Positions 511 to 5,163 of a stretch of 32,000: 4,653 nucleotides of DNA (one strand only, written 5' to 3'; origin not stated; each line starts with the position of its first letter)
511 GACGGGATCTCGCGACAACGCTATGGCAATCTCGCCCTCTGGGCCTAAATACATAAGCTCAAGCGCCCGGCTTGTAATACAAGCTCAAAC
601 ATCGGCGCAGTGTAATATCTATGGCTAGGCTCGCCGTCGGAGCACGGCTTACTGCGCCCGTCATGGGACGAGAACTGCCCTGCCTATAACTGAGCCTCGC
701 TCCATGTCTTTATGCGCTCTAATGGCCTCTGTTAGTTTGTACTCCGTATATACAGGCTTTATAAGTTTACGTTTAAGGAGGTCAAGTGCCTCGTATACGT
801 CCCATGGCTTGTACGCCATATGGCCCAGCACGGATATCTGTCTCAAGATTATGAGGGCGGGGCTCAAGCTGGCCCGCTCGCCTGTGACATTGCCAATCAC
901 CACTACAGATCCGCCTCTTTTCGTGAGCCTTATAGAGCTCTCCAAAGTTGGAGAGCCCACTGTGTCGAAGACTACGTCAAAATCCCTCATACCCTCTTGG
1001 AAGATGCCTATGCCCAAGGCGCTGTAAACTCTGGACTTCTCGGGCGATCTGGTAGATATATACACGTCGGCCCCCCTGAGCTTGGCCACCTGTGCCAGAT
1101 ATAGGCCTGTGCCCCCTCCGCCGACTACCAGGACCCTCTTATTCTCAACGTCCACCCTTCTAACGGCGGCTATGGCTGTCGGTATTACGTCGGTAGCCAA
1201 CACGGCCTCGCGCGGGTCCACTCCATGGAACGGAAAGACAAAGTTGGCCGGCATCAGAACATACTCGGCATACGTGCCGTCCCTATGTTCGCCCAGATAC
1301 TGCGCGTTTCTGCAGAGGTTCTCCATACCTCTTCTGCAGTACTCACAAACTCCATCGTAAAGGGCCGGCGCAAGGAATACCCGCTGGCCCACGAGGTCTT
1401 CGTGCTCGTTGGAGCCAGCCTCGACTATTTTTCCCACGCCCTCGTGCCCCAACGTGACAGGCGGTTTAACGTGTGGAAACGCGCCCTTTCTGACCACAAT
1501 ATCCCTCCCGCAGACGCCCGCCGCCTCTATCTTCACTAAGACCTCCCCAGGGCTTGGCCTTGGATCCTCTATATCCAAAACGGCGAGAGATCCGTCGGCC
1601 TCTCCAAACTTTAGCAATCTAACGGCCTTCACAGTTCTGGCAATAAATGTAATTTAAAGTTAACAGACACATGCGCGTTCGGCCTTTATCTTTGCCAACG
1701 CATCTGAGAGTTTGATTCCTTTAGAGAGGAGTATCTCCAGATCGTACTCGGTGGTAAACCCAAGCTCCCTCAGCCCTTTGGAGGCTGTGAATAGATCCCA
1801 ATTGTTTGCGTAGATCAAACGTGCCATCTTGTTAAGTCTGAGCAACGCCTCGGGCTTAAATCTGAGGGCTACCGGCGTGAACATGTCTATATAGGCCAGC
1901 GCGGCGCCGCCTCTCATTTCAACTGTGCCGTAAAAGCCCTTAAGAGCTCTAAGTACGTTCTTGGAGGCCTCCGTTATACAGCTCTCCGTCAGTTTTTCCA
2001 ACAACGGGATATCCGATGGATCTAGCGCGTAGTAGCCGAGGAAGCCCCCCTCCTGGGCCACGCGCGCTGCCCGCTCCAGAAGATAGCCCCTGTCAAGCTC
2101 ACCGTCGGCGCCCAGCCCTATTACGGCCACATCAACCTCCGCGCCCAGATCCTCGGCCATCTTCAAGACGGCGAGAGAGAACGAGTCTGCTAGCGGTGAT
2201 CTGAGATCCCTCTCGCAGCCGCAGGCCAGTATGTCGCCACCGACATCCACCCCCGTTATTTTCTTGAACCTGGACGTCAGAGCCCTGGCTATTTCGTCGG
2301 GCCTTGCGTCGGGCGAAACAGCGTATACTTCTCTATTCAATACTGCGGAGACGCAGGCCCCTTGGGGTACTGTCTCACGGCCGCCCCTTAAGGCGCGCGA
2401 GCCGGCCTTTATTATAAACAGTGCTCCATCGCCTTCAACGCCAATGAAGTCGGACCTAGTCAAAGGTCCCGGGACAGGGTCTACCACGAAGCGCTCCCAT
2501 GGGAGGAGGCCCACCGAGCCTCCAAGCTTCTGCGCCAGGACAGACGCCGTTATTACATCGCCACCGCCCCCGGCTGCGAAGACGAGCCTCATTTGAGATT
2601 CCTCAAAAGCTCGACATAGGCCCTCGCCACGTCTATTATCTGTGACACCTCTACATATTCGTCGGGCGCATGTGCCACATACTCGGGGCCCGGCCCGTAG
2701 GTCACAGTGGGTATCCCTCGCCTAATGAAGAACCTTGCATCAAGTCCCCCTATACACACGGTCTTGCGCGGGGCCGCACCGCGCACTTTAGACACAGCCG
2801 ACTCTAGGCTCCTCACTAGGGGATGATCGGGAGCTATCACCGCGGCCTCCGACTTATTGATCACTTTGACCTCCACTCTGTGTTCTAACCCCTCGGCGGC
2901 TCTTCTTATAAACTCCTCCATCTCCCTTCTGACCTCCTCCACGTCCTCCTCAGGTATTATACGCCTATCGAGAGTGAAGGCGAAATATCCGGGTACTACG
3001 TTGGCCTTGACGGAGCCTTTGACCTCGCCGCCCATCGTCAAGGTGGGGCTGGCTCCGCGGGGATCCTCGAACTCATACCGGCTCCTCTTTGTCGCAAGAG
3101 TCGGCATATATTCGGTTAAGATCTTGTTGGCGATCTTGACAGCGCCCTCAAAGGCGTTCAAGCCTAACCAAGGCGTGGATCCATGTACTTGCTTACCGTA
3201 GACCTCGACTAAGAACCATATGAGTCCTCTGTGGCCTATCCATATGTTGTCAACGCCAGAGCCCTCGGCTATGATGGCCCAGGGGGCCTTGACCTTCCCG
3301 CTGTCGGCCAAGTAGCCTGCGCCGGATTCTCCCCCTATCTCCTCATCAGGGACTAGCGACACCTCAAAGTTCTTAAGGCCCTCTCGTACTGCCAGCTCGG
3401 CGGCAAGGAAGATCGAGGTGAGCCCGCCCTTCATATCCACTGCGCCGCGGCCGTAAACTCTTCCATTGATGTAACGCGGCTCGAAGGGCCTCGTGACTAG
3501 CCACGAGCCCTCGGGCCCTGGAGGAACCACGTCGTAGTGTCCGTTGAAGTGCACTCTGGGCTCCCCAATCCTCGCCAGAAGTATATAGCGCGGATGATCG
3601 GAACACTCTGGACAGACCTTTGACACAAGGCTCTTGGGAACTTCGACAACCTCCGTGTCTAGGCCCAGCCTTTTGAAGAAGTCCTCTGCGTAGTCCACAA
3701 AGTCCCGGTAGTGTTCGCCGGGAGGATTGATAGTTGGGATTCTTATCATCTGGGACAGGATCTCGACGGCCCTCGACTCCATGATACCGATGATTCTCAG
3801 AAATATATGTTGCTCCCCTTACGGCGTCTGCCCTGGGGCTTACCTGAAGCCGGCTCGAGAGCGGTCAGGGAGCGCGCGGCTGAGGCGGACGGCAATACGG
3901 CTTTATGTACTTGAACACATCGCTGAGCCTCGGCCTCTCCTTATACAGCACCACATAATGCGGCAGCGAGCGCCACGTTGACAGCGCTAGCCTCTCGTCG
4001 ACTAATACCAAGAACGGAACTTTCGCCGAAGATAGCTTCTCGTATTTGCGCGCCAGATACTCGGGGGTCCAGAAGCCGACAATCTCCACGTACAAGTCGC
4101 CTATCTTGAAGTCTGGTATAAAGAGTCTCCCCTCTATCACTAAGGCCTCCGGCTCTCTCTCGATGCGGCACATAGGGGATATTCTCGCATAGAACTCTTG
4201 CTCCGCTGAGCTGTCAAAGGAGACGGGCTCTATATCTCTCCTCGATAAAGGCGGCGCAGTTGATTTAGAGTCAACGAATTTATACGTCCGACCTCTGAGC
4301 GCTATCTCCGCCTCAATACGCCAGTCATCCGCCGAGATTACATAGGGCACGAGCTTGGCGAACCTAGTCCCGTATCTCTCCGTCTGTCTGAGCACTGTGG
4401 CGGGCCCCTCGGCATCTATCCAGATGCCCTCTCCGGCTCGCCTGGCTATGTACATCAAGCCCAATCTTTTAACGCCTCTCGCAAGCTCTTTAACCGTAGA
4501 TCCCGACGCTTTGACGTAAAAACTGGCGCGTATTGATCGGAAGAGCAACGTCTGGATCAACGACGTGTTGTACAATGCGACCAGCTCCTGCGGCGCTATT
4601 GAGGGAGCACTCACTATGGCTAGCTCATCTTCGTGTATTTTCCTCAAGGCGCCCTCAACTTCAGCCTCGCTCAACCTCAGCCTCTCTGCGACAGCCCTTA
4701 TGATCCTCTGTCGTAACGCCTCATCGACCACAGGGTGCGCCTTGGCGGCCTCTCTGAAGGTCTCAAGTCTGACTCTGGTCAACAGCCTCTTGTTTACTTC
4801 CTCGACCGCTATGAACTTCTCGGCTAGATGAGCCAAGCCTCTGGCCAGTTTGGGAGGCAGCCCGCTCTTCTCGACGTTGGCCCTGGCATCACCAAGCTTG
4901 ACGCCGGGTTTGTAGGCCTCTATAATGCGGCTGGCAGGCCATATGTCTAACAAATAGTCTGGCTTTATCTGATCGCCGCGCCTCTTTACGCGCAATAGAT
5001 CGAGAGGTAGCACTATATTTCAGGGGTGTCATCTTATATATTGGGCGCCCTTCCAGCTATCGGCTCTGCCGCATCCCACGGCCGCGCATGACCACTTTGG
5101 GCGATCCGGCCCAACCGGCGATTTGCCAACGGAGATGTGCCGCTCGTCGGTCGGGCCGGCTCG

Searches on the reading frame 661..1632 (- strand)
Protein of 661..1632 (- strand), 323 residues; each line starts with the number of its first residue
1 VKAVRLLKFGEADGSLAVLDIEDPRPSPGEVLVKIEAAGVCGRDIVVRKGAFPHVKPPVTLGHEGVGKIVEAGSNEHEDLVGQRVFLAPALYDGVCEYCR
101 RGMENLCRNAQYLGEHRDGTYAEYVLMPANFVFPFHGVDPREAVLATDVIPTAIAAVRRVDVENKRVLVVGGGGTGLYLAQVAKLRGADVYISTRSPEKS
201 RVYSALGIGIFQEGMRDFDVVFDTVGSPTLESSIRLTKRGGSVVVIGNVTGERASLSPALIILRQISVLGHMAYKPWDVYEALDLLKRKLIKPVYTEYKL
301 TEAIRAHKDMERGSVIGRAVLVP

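Call 58: search_protein_families(library=pfam, proteins=[window:661-1632:-])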
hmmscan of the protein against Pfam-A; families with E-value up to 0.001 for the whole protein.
window:661-1632:- (323 aa): 4 families
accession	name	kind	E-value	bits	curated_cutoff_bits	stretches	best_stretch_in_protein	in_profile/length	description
PF08240.17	ADH_N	-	2.9e-30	105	23.5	1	28-135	2-102/104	Alcohol dehydrogenase GroES-like domain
PF00107.32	ADH_zinc_N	-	9.6e-18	64.8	31.8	1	174-287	1-128/129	Zinc-binding dehydrogenase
PF13602.12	ADH_zinc_N_2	-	3.9e-12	47.7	27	1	216-321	22-134/134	Zinc-binding dehydrogenase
PF07992.20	Pyr_redox_2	-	0.00056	19.9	26.1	0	156-201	135-179/291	Pyridine nucleotide-disulphide oxidoreductase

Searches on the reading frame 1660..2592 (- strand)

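Call 58: search_protein_families(library=pfam, proteins=[window:1660-2592:-])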
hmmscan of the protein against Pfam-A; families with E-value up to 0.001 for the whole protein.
window:1660-2592:- (310 aa): 1 family
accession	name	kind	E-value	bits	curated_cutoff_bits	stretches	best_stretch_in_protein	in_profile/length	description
PF06626.17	DUF1152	-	1e-89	301.2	27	1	3-288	1-293/295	Protein of unknown function (DUF1152)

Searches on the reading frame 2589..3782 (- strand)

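Call 58: search_protein_families(library=pfam, proteins=[window:2589-3782:-])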
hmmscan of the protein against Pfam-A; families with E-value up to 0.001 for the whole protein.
window:2589-3782:- (397 aa): 2 families
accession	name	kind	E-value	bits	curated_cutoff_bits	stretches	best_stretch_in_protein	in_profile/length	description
PF01546.33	Peptidase_M20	-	3.1e-37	128.9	24.6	1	79-394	2-205/206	Peptidase family M20/M25/M40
PF07687.19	M20_dimer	-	9.2e-19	67.8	21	1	182-297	1-104/107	Peptidase dimerisation domain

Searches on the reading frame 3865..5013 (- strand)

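Call 58: search_protein_families(library=pfam, proteins=[window:3865-5013:-])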
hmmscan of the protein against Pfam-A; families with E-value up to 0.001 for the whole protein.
window:3865-5013:- (382 aa): 1 family
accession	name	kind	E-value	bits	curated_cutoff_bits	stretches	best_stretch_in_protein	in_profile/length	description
PF05626.16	DUF790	-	3.2e-103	346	28.8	1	1-370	1-387/387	Protein of unknown function (DUF790)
